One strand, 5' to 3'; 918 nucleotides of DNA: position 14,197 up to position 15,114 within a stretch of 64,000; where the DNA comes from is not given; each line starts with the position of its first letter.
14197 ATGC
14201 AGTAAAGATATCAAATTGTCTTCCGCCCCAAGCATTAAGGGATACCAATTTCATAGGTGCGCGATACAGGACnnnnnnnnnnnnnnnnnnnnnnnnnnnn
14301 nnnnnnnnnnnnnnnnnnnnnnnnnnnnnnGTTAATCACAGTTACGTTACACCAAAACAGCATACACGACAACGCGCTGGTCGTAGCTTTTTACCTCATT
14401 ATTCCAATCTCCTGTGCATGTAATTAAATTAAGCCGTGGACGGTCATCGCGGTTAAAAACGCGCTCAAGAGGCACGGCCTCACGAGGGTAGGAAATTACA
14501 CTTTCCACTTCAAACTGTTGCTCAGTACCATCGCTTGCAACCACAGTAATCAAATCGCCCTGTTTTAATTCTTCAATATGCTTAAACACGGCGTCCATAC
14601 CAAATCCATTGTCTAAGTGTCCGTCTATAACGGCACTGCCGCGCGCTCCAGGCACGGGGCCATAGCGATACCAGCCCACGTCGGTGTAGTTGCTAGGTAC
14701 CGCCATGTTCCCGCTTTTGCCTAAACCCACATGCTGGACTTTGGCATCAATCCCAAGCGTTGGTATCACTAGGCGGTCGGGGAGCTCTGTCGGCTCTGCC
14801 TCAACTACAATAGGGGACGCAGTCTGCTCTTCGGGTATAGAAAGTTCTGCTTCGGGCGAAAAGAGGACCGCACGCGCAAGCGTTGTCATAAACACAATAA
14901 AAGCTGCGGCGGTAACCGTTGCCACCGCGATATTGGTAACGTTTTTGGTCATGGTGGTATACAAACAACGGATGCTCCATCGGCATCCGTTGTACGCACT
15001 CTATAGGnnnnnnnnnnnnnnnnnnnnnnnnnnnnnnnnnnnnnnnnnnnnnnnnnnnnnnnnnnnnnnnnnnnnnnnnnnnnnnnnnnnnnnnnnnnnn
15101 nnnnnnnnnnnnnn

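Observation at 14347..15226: Sortase with an adjacent 72-aa minimal substrate (about 15-residue mature peptide, VPETG signal)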

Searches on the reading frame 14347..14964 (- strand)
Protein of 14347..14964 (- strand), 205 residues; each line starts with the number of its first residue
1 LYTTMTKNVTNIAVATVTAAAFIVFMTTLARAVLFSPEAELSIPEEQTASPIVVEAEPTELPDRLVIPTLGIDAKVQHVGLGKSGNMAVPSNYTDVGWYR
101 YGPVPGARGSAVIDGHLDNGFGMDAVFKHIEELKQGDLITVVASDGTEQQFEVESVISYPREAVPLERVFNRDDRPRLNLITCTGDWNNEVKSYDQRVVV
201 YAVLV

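Call 3: search_protein_families(library=pfam, proteins=[window:14347-14964:-], max_evalue=1)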
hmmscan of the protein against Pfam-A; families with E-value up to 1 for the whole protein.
window:14347-14964:- (205 aa): 1 family
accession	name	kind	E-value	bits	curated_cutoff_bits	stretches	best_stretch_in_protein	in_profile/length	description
PF04203.18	Sortase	-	2.4e-23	82.7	26.6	1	65-205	1-125/125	Sortase domain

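Call 4: search_protein_families(library=ncbifam, proteins=[window:14347-14964:-], max_evalue=1)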
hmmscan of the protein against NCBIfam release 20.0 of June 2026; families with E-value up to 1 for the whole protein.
window:14347-14964:- (205 aa): 8 families
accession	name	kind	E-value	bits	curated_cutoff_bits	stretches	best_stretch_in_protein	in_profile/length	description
NF033748.1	class_F_sortase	subfamily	7e-43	145.9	166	1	58-204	7-154/155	class F sortase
TIGR03784.1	marine_sortase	equivalog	6e-07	29.2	158.25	1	103-202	85-174/174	class GN sortase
NF033747.1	class_E_sortase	subfamily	1e-06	28.8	160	1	45-204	54-205/211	class E sortase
NF058671.1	sortase_SrtD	exception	0.00011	22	140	1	95-183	90-168/187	class D sortase, LPxTATN-specific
NF033745.1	class_C_sortase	subfamily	0.00013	21.8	160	1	103-189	129-210/220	class C sortase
NF033746.1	class_D_sortase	subfamily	0.00015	21.6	165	1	95-183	36-114/135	class D sortase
TIGR01076.1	sortase_fam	subfamily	0.00016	21.5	39.35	1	103-187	36-115/136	sortase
NF041762.1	diheme_GEGP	equivalog_domain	0.2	10.8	300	1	120-162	162-206/359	GEGP motif-containing diheme protein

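Call 8: find_homologous_proteins(query=window:14347-14964:-)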
Query window:14347-14964:- (205 aa): 347 proteins with E <= 0.001 among 653 candidates; the best 120 are listed.
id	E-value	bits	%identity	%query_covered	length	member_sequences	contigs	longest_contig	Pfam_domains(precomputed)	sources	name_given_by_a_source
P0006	1.1e-127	441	100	98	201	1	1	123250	PF04203.19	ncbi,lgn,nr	ncbi:MAG: class F sortase [Candidatus Pacebacteria bacterium]|nr:class F sortase [Candidatus Paceiba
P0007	1.3e-99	350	80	98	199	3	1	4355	PF04203.19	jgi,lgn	-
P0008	9.4e-88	311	72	98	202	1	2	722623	PF04203.19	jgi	jgi:sortase A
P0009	3.6e-80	286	68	98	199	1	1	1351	PF04203.19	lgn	-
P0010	1.1e-66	242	56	98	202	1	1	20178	PF04203.19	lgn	-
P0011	1.2e-63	232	55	98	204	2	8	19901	PF04203.19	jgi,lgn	jgi:LPXTG-site transpeptidase (sortase) family protein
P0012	4.5e-62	227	55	94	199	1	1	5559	PF04203.19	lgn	-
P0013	5.3e-62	227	58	97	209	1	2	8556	PF04203.19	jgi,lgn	jgi:LPXTG-site transpeptidase (sortase) family protein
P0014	5.4e-62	227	54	98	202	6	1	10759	PF04203.19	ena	-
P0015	1.3e-61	226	54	98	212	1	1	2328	PF04203.19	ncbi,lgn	-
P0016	4.6e-61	224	56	92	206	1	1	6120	PF04203.19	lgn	-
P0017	5.8e-61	224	58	88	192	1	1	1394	PF04203.19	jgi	jgi:LPXTG-site transpeptidase (sortase) family protein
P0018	6.2e-61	224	53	94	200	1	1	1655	PF04203.19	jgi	jgi:sortase A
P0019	1.4e-60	222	51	99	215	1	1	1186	PF04203.19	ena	-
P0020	2.0e-60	222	54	100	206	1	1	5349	PF04203.19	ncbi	-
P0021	6.5e-60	220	53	97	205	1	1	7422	PF04203.19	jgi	jgi:sortase (surface protein transpeptidase)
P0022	6.8e-60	220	52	98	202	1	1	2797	PF04203.19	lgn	-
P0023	1.1e-59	219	55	94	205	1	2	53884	PF04203.19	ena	-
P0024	1.4e-59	219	53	93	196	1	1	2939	PF04203.19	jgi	-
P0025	1.8e-59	219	53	97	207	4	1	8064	PF04203.19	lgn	-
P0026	3.8e-59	218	56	93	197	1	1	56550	PF04203.19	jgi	jgi:sortase (surface protein transpeptidase)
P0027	6.7e-59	217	55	97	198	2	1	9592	PF04203.19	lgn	-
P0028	8.4e-59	217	53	98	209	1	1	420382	PF04203.19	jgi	jgi:sortase A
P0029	9.6e-59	216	51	98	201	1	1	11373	PF04203.19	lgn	-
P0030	1.1e-58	216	54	95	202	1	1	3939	PF04203.19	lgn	-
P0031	1.2e-58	216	60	87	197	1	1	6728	PF04203.19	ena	-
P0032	1.2e-58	216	54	95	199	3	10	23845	PF04203.19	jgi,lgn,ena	-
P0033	1.7e-58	216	54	97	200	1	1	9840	PF04203.19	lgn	-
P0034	1.9e-58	215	54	94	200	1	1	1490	PF04203.19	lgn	-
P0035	1.9e-58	215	54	95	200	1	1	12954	PF04203.19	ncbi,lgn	-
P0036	2.2e-58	215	54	98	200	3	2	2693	PF04203.19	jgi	jgi:LPXTG-site transpeptidase (sortase) family protein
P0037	3.1e-58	215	53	98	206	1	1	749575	PF04203.19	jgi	jgi:sortase (surface protein transpeptidase)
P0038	3.5e-58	215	60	87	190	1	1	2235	PF04203.19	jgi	-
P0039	3.5e-58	215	51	98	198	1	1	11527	PF04203.19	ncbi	-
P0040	4.2e-58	214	53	97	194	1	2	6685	PF04203.19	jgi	jgi:sortase A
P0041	7.0e-58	214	52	98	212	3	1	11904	PF04203.19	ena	-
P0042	8.2e-58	213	53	95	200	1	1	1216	PF04203.19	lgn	-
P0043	9.0e-58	213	52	98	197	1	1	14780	PF04203.19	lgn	-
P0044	1.2e-57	213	51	98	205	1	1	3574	PF04203.19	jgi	jgi:LPXTG-site transpeptidase (sortase) family protein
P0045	1.6e-57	212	53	94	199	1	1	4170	PF04203.19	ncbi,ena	-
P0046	1.7e-57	212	53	95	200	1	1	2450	PF04203.19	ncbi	-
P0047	2.6e-57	212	53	93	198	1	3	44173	PF04203.19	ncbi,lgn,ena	-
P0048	2.9e-57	212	51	98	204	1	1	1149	PF04203.19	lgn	-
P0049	3.4e-57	211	54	98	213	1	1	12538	PF04203.19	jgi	jgi:LPXTG-site transpeptidase (sortase) family protein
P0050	5.6e-57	211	53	97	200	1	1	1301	PF04203.19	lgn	-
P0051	1.2e-56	210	54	94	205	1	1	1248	PF04203.19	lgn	-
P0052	1.8e-56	209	47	98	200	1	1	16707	PF04203.19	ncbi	-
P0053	1.8e-56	209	53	94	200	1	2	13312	PF04203.19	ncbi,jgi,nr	ncbi:MAG TPA: class F sortase [Candidatus Paceibacterota bacterium]|jgi:LPXTG-site transpeptidase (s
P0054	2.0e-56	209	54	92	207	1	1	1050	PF04203.19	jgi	jgi:sortase A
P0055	3.2e-56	208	52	94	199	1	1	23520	PF04203.19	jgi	jgi:sortase (surface protein transpeptidase)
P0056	3.4e-56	208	54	94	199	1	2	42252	PF04203.19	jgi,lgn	jgi:sortase A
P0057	4.5e-56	208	63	71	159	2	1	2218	PF04203.19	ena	-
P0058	4.9e-56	208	51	98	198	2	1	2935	PF04203.19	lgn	-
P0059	5.3e-56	207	52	98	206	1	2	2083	PF04203.19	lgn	-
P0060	5.8e-56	207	51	98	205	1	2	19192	PF04203.19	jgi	jgi:sortase (surface protein transpeptidase)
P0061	6.6e-56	207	53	92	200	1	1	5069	PF04203.19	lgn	-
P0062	1.2e-55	206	55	93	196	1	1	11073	PF04203.19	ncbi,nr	ncbi:MAG: Peptidase sortase [Parcubacteria group bacterium]|nr:Peptidase sortase [Parcubacteria grou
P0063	1.3e-55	206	51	94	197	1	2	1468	PF04203.19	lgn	-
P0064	1.3e-55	206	48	99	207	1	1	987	PF04203.19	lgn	-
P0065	2.1e-55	206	53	88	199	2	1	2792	PF04203.19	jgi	jgi:sortase (surface protein transpeptidase)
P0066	2.8e-55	205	51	98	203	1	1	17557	PF04203.19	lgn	-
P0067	3.1e-55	205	51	94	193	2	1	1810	PF04203.19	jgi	jgi:LPXTG-site transpeptidase (sortase) family protein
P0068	3.8e-55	205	48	93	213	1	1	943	PF04203.19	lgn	-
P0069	4.1e-55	205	53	92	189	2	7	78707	PF04203.19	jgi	jgi:sortase (surface protein transpeptidase)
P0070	4.6e-55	204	48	98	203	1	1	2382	PF04203.19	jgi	jgi:sortase (surface protein transpeptidase)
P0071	5.3e-55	204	49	97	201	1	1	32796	PF04203.19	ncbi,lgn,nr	ncbi:class F sortase [Candidatus Kaiserbacteria bacterium]|nr:class F sortase [Candidatus Kaiserbact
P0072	5.8e-55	204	50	93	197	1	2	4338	PF04203.19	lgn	-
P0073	1.1e-54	203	51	95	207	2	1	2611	PF04203.19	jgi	-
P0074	1.5e-54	203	54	94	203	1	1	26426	PF04203.19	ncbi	-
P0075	1.7e-54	203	53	98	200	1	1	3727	PF04203.19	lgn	-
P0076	2.0e-54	202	55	86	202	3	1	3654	PF04203.19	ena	-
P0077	2.3e-54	202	53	96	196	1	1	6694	PF04203.19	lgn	-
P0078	2.5e-54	202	50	90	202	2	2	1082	PF04203.19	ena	-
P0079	3.0e-54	202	50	98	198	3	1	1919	PF04203.19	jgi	jgi:sortase (surface protein transpeptidase)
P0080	3.5e-54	202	51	96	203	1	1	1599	PF04203.19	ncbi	-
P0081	4.4e-54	201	52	97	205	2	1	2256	PF04203.19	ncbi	-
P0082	9.8e-54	200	53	92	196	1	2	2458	PF04203.19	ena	-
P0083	1.2e-53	200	50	98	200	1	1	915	PF04203.19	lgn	-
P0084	1.2e-53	200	48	98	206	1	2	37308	PF04203.19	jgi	jgi:LPXTG-site transpeptidase (sortase) family protein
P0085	1.5e-53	200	49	93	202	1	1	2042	PF04203.19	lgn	-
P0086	2.8e-53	199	51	88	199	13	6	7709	PF04203.19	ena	-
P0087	2.9e-53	199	51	87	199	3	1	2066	PF04203.19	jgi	jgi:sortase (surface protein transpeptidase)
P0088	3.5e-53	198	50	88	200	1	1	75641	PF04203.19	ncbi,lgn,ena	-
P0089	3.6e-53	198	48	98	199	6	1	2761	PF04203.19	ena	-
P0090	4.0e-53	198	51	88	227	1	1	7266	PF04203.19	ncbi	-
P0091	4.6e-53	198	50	94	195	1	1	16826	PF04203.19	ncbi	-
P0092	5.2e-53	198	53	92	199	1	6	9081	PF04203.19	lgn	-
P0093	5.7e-53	198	54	94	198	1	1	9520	PF04203.19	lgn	-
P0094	6.3e-53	197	49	94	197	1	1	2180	PF04203.19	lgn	-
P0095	9.1e-53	197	47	98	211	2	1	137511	PF04203.19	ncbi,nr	ncbi:MAG TPA: class F sortase [Candidatus Paceibacterota bacterium]|nr:class F sortase [Candidatus P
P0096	1.2e-52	197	51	88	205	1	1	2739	PF04203.19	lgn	-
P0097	1.5e-52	196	49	97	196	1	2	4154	PF04203.19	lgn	-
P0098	2.0e-52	196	47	94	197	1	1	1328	PF04203.19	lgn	-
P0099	2.1e-52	196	48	98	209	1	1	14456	PF04203.19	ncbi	-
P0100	2.3e-52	196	48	100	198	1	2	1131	PF04203.19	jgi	jgi:sortase (surface protein transpeptidase)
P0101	2.7e-52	195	57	77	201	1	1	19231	PF04203.19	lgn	-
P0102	2.9e-52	195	49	97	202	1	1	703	PF04203.19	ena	-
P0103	2.9e-52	195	49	94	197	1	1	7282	PF04203.19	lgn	-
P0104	3.1e-52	195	48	97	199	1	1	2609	PF04203.19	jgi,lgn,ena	-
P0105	5.3e-52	194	52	83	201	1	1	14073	PF04203.19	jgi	jgi:sortase (surface protein transpeptidase)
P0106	6.6e-52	194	53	87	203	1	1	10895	PF04203.19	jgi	jgi:sortase A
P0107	9.5e-52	194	53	86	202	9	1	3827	PF04203.19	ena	-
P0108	1.1e-51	193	49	88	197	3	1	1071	PF04203.19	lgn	-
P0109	1.2e-51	193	49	88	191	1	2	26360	PF04203.19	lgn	-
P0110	1.2e-51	193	58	72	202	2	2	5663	PF04203.19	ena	-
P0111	1.3e-51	193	49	85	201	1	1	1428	PF04203.19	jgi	jgi:LPXTG-site transpeptidase (sortase) family protein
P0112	2.0e-51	193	50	94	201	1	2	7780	PF04203.19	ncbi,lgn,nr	ncbi:MAG: class F sortase [Patescibacteria group bacterium]|nr:class F sortase [Patescibacteria grou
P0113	2.7e-51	192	47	99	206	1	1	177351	PF04203.19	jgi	jgi:sortase A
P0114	2.8e-51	192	52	92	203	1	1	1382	PF04203.19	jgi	jgi:sortase A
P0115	3.3e-51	192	50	98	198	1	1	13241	PF04203.19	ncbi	-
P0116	3.7e-51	192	46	100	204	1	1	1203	PF04203.19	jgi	-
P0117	4.1e-51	192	48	92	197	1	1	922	PF04203.19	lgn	-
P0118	7.0e-51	191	48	93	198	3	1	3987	PF04203.19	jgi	jgi:LPXTG-site transpeptidase (sortase) family protein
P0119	9.6e-51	190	46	99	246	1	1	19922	PF04203.19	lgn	-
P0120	1.0e-50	190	49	98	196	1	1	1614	PF04203.19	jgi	jgi:LPXTG-site transpeptidase (sortase) family protein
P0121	1.2e-50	190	50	97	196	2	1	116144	PF04203.19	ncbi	-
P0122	1.2e-50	190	47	89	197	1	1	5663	PF04203.19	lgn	-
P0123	2.1e-50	189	48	95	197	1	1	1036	PF04203.19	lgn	-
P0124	2.3e-50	189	49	89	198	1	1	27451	PF04203.19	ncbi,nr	ncbi:class F sortase [Candidatus Kaiserbacteria bacterium]|nr:class F sortase [Candidatus Kaiserbact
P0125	2.3e-50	189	60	70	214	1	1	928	PF04203.19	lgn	-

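Call 15: find_related_loci(query=A1, collection=genome_contigs, flank=4000)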
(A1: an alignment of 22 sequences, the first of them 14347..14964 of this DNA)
Query A1 (205 aa) in genome_contigs; peptide patterns used: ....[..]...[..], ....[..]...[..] (x = any residue, [..] = any of these).
326 stretches matched a pattern; 278 encode a relative of the query (tblastn E <= 1e-3); the best 80 are kept; 80 distinct loci.
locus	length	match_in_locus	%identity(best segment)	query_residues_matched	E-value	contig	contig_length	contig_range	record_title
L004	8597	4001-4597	54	5-205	3e-69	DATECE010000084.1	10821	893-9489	MAG TPA_asm: Candidatus Paceibacterota bacterium isolate SMAG_U8263 k141_1422113, whole genome shotgun sequence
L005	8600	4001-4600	50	5-204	1e-65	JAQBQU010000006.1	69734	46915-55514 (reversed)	MAG: Candidatus Kaiserbacteria bacterium isolate RYN_381 scaffold_3352910, whole genome shotgun sequence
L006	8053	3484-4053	53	14-204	7e-64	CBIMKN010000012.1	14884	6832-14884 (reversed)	MAG TPA_asm: uncultured bacterium isolate SRR16817059_concoct_14 genome assembly, contig: ERZ27394141.678, whole genome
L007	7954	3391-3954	55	14-204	2e-63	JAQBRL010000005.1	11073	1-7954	MAG: Parcubacteria group bacterium isolate RYN_398 scaffold_2678975, whole genome shotgun sequence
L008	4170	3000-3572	53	11-202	3e-63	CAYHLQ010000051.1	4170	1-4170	MAG TPA_asm: uncultured Candidatus Saccharibacteria bacterium isolate ERP119705_co13_492 genome assembly, contig: NODE_2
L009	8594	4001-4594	50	6-204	3e-63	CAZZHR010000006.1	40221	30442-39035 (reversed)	MAG TPA_asm: uncultured Candidatus Saccharibacteria bacterium isolate SRP329715_co2_192 genome assembly, contig: NODE_20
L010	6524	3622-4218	49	5-205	2e-61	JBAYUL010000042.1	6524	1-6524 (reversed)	MAG: Candidatus Paceibacterota bacterium isolate SO_2016_LW3_34 scaffold18871_LW162_2016, whole genome shotgun sequence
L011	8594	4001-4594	49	7-205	4e-61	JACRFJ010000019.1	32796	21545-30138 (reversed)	MAG: Candidatus Kaiserbacteria bacterium isolate NC_groundwater_1722_Pr3_B-0.1um_52_27 SR-2_scaffold_141_1040422, whole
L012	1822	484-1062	48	12-204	7e-63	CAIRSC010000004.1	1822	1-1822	uncultured bacterium isolate Umea1_bin-3528 genome assembly, contig: bin-3528:004/113, whole genome shotgun sequence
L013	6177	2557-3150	49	7-205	7e-61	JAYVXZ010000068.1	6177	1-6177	MAG: Candidatus Adlerbacteria bacterium isolate GL85_DN_metabinner_53 GL85_DN_metabinner_53_67, whole genome shotgun seq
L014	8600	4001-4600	49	4-204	8e-61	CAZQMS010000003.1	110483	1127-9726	MAG TPA_asm: uncultured Candidatus Saccharibacteria bacterium isolate SRP329715_co2_386 genome assembly, contig: NODE_35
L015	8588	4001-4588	49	7-205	3e-60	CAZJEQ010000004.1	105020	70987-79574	MAG TPA_asm: uncultured Candidatus Saccharibacteria bacterium isolate SRP292972_co3_22 genome assembly, contig: NODE_233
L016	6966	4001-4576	53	12-204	2e-59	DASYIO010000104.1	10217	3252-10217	MAG TPA_asm: Candidatus Paceibacterota bacterium isolate SMAG_U4269 k141_437662, whole genome shotgun sequence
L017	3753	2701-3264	49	12-205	2e-59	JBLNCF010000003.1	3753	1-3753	MAG: Bacillota bacterium isolate MAG132 PRJNA950955_bin39_renamed_2, whole genome shotgun sequence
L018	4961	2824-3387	51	14-204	2e-59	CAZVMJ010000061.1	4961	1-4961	MAG TPA_asm: uncultured Candidatus Saccharibacteria bacterium isolate SRP292972_co3_52 genome assembly, contig: NODE_576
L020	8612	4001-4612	48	1-205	9e-59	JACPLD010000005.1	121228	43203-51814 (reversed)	MAG: Candidatus Kaiserbacteria bacterium isolate NC_groundwater_512_Ag_S-0.1um_55_27 S35_SO-1_scaffold_237658, whole gen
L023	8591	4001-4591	48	2-204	8e-58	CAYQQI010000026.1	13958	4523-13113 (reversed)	MAG TPA_asm: uncultured Candidatus Saccharibacteria bacterium isolate binchicken_co264_107 genome assembly, contig: NODE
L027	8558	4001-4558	49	17-205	3e-57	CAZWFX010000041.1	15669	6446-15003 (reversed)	MAG TPA_asm: uncultured Candidatus Saccharibacteria bacterium isolate SRP278252_co2_728 genome assembly, contig: NODE_77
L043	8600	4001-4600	47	5-205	6e-54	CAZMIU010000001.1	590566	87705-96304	MAG TPA_asm: uncultured Candidatus Saccharibacteria bacterium isolate SRP292972_co1_74 genome assembly, contig: NODE_16_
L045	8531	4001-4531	49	24-204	7e-53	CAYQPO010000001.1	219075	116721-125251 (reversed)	MAG TPA_asm: uncultured Candidatus Saccharibacteria bacterium isolate binchicken_co185_107 genome assembly, contig: NODE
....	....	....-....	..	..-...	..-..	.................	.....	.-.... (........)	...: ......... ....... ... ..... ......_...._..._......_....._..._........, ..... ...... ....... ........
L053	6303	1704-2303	46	3-205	2e-52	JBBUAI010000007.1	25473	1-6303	MAG: Patescibacteria group bacterium isolate H51-bin080_1 H51_bin080_1_000000000007, whole genome shotgun sequence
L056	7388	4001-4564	42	13-204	2e-51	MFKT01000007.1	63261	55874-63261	MAG: Candidatus Kaiserbacteria bacterium RIFCSPHIGHO2_01_FULL_53_29 rifcsphigho2_01_scaffold_1481, whole genome shotgun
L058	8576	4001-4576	52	12-204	4e-61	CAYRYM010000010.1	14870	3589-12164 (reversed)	MAG TPA_asm: uncultured Candidatus Saccharibacteria bacterium isolate SRP286056_co2_21 genome assembly, contig: NODE_644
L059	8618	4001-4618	45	4-203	2e-50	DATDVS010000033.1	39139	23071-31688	MAG TPA_asm: Candidatus Paceibacterota bacterium isolate SMAG_U8090 k141_69441, whole genome shotgun sequence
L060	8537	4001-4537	49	23-204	3e-50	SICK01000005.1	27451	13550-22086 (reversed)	MAG: Candidatus Kaiserbacteria bacterium isolate Baikal-deep-G203 BACOMB-C7957, whole genome shotgun sequence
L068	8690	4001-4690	39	1-205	1e-47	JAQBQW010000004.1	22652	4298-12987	MAG: Parcubacteria group bacterium isolate RYN_383 scaffold_613788, whole genome shotgun sequence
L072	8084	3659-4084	51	65-205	2e-47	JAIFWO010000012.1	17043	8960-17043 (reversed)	MAG: Candidatus Parcubacteria bacterium isolate viral-cat_51_11 PAFVLPS_2018_scaffold_16450, whole genome shotgun sequen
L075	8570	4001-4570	44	6-204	1e-46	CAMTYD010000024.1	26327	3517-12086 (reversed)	MAG: uncultured Parcubacteria group bacterium isolate G02_MAG_00011 genome assembly, contig: G02_MAG_00011_000000000010,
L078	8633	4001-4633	40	12-204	1e-44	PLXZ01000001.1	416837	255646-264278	MAG: Candidatus Taylorbacteria bacterium isolate palsa_1337 73.20120700_P3D.324_contig_6219, whole genome shotgun sequen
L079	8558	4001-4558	42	9-204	3e-44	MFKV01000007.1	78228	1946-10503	MAG: Candidatus Kaiserbacteria bacterium RIFCSPHIGHO2_01_FULL_54_36 rifcsphigho2_01_scaffold_1722, whole genome shotgun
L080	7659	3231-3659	48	62-204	2e-43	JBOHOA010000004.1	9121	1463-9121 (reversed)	MAG: Minisyncoccia bacterium isolate TC-S_metabat2.bin.347_sub k127_276413, whole genome shotgun sequence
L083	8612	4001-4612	40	5-205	3e-43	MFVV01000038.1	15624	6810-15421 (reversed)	MAG: Candidatus Nomurabacteria bacterium RIFCSPLOWO2_12_FULL_46_14 rifcsplowo2_12_scaffold_5157, whole genome shotgun se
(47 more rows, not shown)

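Call 27: search_solved_structures(query=window:14347-14964:-, max_evalue=0.01, show_alignments=1)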
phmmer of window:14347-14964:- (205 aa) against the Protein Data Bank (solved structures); distinct sequences matched with E-value up to 0.01: 2.
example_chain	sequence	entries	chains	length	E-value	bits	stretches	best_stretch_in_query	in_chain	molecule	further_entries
2xwg_A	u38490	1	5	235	0.00014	24.9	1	13-185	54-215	SORTASE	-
4mkm_A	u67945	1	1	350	0.0029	20.6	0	131-161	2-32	Putative surface anchored protein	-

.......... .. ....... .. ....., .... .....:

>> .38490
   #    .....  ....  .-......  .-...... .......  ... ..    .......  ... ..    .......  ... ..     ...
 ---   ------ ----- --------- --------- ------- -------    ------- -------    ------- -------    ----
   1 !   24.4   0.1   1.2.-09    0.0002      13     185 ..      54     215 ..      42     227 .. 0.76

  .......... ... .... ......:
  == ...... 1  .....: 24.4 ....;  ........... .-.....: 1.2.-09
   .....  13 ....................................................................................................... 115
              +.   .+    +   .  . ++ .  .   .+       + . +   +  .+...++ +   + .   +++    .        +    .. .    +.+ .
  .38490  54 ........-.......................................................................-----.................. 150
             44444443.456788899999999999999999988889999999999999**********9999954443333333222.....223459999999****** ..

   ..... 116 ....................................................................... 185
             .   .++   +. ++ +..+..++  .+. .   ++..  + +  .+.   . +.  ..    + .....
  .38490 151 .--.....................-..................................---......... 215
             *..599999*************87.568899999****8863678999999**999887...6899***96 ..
